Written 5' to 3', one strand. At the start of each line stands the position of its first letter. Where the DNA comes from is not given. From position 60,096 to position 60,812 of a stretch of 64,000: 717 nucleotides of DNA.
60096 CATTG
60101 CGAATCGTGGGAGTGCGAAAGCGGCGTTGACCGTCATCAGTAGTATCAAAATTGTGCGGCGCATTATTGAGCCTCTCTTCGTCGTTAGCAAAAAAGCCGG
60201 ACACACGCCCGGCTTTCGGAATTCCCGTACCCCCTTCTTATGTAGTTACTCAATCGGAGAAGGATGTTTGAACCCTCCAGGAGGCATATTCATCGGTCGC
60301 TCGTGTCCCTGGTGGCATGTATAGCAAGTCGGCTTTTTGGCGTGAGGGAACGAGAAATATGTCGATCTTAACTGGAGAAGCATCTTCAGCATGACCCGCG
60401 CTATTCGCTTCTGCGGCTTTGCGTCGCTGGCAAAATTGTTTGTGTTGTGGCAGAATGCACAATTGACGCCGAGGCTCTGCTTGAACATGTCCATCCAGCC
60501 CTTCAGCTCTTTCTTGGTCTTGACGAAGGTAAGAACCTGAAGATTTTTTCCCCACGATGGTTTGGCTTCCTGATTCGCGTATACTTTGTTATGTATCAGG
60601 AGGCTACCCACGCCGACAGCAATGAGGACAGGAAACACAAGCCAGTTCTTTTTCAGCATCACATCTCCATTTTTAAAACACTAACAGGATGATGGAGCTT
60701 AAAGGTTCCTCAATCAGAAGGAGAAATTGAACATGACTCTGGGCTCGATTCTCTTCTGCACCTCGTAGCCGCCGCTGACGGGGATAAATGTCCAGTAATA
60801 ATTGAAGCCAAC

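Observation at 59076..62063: Outer-membrane module: Cyc2-like heme-porin candidate + small two-CxxCH cytochrome + second barrel protein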

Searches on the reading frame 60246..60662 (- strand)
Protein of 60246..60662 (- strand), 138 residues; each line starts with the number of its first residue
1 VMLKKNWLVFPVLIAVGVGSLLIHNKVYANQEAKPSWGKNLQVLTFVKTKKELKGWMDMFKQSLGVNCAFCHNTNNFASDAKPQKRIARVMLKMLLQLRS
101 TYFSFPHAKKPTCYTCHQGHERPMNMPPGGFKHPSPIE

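Call 3: search_protein_families(library=pfam, proteins=[window:60246-60662:-], max_evalue=1)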
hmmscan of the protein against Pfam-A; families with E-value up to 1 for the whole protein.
window:60246-60662:- (138 aa): 8 families
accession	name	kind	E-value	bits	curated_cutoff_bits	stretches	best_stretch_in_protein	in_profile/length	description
PF02276.23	CytoC_RC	-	2.7e-14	53.7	22.4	2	53-103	211-263/310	Photosynthetic reaction centre cytochrome C subunit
PF22113.1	Mtrc-MtrF_II-IV_dom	-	0.00055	19.9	30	1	61-120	77-130/176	Outer membrane cytochrome MtrC/MtrF-like, domains II/IV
PF14522.11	Cytochrome_C7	-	0.0008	19.6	24.8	1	64-121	12-52/67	Cytochrome c7 and related cytochrome c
PF14537.11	Cytochrom_c3_2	-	0.0028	18.5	25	1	64-125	5-72/79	Cytochrome c3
PF03264.19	Cytochrom_NNT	-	0.003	17.7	24.1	1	57-119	117-166/174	NapC/NirT cytochrome c family, N-terminal region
PF13442.11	Cytochrome_CBB3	-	0.12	13.1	27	0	67-79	13-25/68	Cytochrome C oxidase, cbb3-type, subunit III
PF02085.21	Cytochrom_CIII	-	0.16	12.7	22.9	1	66-121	31-86/101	Class III cytochrome C family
PF22678.1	Cytochrom_c_NrfB-like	-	0.72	10.8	27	0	107-122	55-70/89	Cytochrome c-type protein NrfB-like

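Call 4: search_protein_families(library=ncbifam, proteins=[window:60246-60662:-], max_evalue=1)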
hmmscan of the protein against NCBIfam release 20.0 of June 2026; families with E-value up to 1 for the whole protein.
window:60246-60662:- (138 aa): 6 families
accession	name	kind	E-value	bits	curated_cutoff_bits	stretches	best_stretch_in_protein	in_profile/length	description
NF033196.2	c_type_nonphoto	exception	8.4e-24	83.6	70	1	39-123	1-97/98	c-type cytochrome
NF040706.1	photo_cyt_PufC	equivalog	1.6e-15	57.4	150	1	39-125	54-141/312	photosynthetic reaction center cytochrome PufC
NF043009.1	Cyt554Puf2C_Caul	equivalog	5.9e-12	45.1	800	2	39-102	105-168/416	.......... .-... Puf2C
TIGR03806.1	chp_HNE_0200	subfamily_domain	0.026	13.7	313.3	1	57-81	210-234/314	SO2930 family diheme c-type cytochrome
TIGR03507.1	decahem_SO1788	subfamily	0.051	12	209.3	1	65-118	269-303/672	OmcA/MtrC family decaheme c-type cytochrome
TIGR04257.1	nanowire_3heme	domain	0.32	11.2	40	0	103-120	15-33/75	c(7)-type cytochrome triheme domain-containing protein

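Call 71: search_solved_structures(query=window:60246-60662:-, max_evalue=0.01, show_alignments=2)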
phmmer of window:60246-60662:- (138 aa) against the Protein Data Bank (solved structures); distinct sequences matched with E-value up to 0.01: 25.
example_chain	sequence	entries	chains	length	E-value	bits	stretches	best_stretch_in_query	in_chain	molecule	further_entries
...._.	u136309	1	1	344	3.7e-18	69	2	66-137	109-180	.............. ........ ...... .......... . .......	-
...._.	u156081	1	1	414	4e-18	68.8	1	40-126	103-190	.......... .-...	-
1vrn_C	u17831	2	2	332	1.7e-17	66.8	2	40-123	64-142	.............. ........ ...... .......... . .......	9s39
6et5_C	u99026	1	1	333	1.7e-17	66.8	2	40-123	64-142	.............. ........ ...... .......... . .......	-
1dxr_C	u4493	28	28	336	1.8e-17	66.7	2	40-123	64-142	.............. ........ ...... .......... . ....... | PHOTOSYNTHETIC REACTION CENTER | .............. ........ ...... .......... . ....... precursor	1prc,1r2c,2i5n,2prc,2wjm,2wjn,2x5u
2jbl_C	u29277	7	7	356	2.3e-17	66.4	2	40-123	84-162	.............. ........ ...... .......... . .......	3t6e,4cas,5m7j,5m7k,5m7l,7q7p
9h19_C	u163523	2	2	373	1.4e-16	63.9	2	39-123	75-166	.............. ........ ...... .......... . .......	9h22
3t6d_C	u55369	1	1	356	3.3e-16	62.6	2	41-123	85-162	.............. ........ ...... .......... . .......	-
7o0u_C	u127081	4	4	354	4.8e-15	58.8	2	38-123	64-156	MULTIHEME_CYTC domain-containing protein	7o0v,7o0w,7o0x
5yq7_C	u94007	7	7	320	6.8e-15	58.4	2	61-132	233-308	Cytochrome subunit of photosynthetic reaction center | MULTIHEME_CYTC DOMAIN-CONTAINING PROTEIN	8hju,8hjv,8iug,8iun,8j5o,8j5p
9j2f_C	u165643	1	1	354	1.6e-14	57.2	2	53-123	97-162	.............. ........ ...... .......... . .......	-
8wdu_C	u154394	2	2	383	9.2e-14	54.7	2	39-124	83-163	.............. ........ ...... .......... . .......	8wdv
7vrj_C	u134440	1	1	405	3.8e-13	52.7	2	39-124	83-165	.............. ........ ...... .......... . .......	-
7c9r_C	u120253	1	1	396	5.5e-13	52.2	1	65-124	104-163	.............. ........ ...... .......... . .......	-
8zk2_C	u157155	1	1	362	6.5e-13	51.9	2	67-126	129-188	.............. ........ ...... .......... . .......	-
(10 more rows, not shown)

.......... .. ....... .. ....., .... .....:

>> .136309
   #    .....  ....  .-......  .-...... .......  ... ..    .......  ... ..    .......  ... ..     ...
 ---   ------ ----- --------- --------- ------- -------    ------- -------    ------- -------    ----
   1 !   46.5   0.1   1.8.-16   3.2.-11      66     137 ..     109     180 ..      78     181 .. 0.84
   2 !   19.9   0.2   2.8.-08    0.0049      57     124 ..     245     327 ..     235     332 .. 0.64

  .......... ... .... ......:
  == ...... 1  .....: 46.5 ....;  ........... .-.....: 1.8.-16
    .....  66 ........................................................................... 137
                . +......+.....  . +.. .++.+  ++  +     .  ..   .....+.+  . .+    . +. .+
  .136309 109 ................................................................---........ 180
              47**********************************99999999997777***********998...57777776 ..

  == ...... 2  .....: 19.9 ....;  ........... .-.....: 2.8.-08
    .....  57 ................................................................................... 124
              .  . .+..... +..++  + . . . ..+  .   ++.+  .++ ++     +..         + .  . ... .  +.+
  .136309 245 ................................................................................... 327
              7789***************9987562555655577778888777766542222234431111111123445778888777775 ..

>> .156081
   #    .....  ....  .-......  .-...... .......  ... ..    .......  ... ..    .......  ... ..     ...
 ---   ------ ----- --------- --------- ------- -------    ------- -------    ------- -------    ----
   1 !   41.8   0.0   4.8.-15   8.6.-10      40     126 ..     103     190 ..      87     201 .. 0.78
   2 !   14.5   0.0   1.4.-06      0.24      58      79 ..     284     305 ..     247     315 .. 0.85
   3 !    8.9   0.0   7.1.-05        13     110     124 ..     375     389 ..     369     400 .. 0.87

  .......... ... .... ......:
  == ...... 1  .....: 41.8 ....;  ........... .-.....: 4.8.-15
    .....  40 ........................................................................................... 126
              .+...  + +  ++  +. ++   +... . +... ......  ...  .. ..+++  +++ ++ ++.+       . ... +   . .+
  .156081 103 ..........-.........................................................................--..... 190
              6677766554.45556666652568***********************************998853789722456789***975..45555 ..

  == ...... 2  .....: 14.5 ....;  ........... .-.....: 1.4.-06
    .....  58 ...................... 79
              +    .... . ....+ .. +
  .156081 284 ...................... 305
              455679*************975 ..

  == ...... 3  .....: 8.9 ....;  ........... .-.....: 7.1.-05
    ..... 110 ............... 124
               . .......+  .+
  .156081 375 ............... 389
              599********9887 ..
